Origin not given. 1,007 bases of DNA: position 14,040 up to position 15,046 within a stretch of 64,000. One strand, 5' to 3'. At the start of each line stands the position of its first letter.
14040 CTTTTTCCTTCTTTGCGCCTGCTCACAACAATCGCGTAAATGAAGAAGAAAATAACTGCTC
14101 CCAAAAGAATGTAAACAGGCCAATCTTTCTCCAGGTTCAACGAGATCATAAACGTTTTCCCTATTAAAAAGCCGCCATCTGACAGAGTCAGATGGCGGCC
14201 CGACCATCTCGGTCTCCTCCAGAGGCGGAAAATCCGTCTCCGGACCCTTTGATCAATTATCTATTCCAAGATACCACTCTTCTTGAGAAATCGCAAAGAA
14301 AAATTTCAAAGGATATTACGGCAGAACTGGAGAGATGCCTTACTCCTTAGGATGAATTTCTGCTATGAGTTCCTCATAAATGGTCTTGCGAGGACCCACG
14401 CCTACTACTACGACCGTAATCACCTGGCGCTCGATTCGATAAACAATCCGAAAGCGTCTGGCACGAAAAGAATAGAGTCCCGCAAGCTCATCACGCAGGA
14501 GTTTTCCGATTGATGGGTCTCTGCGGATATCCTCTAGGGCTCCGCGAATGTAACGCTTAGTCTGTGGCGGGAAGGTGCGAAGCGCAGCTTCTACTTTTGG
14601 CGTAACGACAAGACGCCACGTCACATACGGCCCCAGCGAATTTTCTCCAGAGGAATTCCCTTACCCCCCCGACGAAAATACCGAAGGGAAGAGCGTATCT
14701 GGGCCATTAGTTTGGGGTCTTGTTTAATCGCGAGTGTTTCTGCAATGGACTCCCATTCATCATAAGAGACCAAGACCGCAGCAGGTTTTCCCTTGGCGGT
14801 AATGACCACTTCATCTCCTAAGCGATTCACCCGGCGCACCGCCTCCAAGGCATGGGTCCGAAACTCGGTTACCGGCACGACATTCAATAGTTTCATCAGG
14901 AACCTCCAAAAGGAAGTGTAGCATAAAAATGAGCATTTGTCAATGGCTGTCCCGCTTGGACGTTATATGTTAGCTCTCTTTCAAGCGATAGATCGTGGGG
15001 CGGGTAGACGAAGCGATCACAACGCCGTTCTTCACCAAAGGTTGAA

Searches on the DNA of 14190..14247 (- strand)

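Call 41: build_rna_model(alignment_id=A2, structure=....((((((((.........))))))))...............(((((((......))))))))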
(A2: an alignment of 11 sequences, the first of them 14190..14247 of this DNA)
Model R1 built from alignment A2 (11 sequences, 64 columns); structure: as given.
model positions 57; base pairs 15; branch points 1; effective number of sequences 4.89; information 0.977 bits per position. Calibrated on 0.2 Mb of random sequence (short: E-values are rough).
structure used (alignment columns):
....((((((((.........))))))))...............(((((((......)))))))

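Call 43: search_with_rna_model(model_id=R1, sources=[window, L003, L004, L005, L006, L007, L008, L009, L010, L011, L012, L013, L014, L015, L016, L017, L018, L019, L020, L021, L022, L023, L024, L025, L026, L027, L028, L029, L030, L031, L032, L033, L034, L035, L036, L037, L038, L039, L040, L041, L042, L043, L044, L045, L046, L047, L048, L049, L050, L051, L052, L053, L054, L055, L056, L057, L058, L059, L060, L061, L062, L063, L064, L065, L066, L067, L068, L069, L070, L071, L072, L073, L074, L075, L076, L077, L078, L079, L080, L081, L082, L083, L084, L085, L086, L087, L088, L089, L090, L091, L092, L093, L094, L095, L096, L097, L098, L099, L100], max_evalue=0.1, make_alignment=true)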
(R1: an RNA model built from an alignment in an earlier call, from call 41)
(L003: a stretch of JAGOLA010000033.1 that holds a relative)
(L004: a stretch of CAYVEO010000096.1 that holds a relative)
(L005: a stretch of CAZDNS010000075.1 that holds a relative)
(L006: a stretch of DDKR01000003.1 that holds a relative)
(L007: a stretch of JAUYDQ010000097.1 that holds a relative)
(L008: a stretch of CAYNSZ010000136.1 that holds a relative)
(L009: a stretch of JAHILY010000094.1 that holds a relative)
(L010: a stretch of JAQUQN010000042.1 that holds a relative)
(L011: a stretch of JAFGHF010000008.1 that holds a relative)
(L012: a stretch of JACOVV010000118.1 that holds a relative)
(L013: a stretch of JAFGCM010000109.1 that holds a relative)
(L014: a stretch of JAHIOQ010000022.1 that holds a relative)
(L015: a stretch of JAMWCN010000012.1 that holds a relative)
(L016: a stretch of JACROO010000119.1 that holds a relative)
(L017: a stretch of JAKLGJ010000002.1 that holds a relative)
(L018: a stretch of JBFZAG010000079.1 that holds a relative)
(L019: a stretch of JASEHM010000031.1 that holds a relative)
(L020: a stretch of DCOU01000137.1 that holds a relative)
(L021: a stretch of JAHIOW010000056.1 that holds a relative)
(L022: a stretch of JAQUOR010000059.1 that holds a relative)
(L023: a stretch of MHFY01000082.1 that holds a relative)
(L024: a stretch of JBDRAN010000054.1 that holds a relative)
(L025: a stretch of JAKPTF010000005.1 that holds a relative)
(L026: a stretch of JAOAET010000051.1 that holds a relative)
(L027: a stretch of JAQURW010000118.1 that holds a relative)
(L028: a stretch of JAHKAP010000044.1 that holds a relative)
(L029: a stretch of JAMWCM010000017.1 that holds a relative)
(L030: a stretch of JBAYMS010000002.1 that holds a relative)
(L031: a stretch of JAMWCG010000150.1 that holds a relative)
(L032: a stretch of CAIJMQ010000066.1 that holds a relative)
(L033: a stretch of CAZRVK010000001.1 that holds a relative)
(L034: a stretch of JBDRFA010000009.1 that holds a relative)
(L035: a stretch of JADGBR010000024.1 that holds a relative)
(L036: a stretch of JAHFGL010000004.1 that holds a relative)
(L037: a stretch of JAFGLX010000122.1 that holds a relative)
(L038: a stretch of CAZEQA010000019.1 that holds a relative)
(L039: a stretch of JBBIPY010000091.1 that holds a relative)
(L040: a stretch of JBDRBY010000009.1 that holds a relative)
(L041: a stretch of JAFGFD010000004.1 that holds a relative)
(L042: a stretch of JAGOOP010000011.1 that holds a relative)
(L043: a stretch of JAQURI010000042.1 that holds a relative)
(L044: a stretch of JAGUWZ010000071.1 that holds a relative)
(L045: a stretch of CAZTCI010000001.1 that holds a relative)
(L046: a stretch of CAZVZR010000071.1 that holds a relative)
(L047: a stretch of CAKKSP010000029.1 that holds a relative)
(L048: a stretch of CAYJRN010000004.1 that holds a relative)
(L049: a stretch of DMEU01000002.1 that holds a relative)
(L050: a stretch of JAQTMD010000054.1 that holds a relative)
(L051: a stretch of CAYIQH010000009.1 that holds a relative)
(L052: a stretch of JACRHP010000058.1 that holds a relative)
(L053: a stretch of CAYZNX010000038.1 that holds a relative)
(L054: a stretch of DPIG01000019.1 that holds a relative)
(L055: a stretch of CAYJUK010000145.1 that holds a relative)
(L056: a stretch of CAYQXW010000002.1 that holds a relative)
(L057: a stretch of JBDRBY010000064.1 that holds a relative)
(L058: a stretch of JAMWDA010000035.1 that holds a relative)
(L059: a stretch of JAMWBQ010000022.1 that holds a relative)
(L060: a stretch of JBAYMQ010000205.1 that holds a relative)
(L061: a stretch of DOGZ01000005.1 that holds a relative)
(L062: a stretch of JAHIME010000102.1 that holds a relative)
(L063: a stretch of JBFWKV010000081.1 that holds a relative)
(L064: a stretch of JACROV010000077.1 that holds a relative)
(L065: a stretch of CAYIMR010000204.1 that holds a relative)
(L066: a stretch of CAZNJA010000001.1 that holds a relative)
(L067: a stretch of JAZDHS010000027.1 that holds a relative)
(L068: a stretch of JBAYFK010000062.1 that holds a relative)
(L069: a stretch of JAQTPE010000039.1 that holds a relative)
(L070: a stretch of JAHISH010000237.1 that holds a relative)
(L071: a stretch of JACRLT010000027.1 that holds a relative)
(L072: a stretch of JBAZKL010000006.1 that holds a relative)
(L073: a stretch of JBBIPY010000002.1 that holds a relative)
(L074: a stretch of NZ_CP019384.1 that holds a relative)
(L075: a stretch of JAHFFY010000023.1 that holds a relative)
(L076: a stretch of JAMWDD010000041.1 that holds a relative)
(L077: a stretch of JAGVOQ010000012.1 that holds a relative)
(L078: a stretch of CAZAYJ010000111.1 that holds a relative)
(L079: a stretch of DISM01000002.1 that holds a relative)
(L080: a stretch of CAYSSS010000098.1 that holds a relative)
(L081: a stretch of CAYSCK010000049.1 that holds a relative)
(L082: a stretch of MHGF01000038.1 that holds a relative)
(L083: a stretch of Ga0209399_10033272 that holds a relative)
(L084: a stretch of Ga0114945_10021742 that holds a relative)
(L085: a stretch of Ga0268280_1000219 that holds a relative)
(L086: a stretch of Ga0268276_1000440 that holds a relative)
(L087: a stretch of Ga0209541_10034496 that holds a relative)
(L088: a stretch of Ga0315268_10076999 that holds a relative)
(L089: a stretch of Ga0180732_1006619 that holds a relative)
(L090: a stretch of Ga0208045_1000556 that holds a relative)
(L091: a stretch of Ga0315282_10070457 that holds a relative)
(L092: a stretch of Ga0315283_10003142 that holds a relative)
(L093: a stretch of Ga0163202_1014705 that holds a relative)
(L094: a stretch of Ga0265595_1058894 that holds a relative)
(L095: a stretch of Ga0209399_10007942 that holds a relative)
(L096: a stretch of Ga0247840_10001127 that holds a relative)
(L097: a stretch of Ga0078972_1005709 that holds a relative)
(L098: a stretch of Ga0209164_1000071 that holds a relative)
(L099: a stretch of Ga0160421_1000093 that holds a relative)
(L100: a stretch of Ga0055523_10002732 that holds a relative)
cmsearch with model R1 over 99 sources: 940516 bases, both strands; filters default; matches with E-value up to 0.1: 17.
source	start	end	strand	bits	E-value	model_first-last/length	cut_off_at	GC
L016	8561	8617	+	75.9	8.7e-24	1-57/57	no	0.51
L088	1495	1550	+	70.4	8e-22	1-57/57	no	0.54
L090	5082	5139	+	70.2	9e-22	1-57/57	no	0.47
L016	2956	3015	+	67.5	8.4e-21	1-57/57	no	0.52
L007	903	965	+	64.5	9.2e-20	1-57/57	no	0.48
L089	369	431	+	64.5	9.2e-20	1-57/57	no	0.48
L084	284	342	+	64.4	9.7e-20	1-57/57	no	0.58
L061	8546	8598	+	63.2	2.6e-19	1-57/57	no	0.62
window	8425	8477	-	63.1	2.9e-19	1-57/57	no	0.55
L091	1730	1789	+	63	3.1e-19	1-57/57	no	0.5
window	14190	14247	-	59.7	4.5e-18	1-57/57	no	0.66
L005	2450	2505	+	58.7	1e-17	1-57/57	no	0.57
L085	10884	10934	+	55.9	9.8e-17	1-57/57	no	0.53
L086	12946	12996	+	55.9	9.8e-17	1-57/57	no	0.53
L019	5499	5549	+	48.9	2.9e-14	1-57/57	no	0.59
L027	7662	7686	-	14.1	0.048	1-57/57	no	0.48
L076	4137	4211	+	13.6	0.07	1-57/57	no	0.37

Alignment A3: 17 matches aligned to the model, 86 columns, each read 5' to 3' on its own strand. Consensus structure (alignment columns), stored with it:
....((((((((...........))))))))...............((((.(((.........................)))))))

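Call 57: search_with_rna_model(model_id=R1, sources=[L101, L102, L103, L104, L105, L106, L107], max_evalue=0.1)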
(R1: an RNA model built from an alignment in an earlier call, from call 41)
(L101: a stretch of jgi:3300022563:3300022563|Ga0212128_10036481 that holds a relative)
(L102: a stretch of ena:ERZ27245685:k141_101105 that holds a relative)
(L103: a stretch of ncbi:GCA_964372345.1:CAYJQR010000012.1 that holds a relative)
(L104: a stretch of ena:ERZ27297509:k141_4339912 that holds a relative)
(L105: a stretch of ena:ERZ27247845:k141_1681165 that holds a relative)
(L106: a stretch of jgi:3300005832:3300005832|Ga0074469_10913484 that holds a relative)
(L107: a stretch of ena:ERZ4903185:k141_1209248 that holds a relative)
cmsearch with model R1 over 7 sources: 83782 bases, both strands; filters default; matches with E-value up to 0.1: 4.
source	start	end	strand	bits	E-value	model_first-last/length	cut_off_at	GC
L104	14868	14918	+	60.1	2.9e-19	1-57/57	no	0.53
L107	14653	14702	+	45.4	4.2e-14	1-57/57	no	0.66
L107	5459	5520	+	40.3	2.7e-12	1-57/57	no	0.58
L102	3990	4039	+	11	0.053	1-57/57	no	0.5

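Call 80: search_with_rna_model(model_id=R1, sources=[L108, L109, L110, L111], max_evalue=0.1)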
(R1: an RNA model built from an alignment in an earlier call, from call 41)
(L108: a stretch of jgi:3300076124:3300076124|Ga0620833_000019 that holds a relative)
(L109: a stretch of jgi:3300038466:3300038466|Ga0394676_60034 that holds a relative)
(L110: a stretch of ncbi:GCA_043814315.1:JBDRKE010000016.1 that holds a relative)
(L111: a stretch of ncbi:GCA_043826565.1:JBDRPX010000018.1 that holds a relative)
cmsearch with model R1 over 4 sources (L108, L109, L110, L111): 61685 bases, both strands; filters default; matches with E-value up to 0.1: 3.
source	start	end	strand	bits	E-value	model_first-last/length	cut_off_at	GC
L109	13318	13370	+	57.2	2.2e-18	1-57/57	no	0.57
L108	13607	13658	+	56.2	4.9e-18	1-57/57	no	0.52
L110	12044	12097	+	55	1.4e-17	1-57/57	no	0.52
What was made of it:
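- About 11 of 18 orthologous loci have no riboswitch upstream of the HK (calls 43, 57, 80).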

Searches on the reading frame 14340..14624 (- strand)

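Call 3: search_protein_families(library=pfam, proteins=[window:14340-14624:-], max_evalue=0.01)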
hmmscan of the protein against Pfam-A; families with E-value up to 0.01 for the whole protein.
window:14340-14624:- (94 aa): 3 families
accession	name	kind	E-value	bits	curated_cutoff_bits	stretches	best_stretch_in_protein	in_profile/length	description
PF05016.21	ParE_toxin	-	1.7e-08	35.4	23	1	21-83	27-89/89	ParE toxin of type II toxin-antitoxin system, parDE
PF15781.12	ParE-like_toxin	-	1.2e-06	28.8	28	1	6-86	2-86/87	ParE-like toxin of type II bacterial toxin-antitoxin system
PF06769.20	YoeB_toxin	-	0.006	17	27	1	25-72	22-74/80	YoeB-like toxin of bacterial type II toxin-antitoxin system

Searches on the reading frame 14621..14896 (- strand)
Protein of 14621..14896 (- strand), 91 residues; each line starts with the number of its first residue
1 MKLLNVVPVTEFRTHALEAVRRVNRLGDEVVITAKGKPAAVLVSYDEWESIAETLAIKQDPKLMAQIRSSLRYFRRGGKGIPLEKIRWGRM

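Call 3: search_protein_families(library=pfam, proteins=[window:14621-14896:-], max_evalue=0.01)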
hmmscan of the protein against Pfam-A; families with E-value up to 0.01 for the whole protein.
window:14621-14896:- (91 aa): 1 family
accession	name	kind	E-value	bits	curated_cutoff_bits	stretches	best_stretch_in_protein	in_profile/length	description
PF02604.26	PhdYeFM_antitox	-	1.8e-16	60.1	29.8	1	6-72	3-69/74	Antitoxin Phd_YefM, type II toxin-antitoxin system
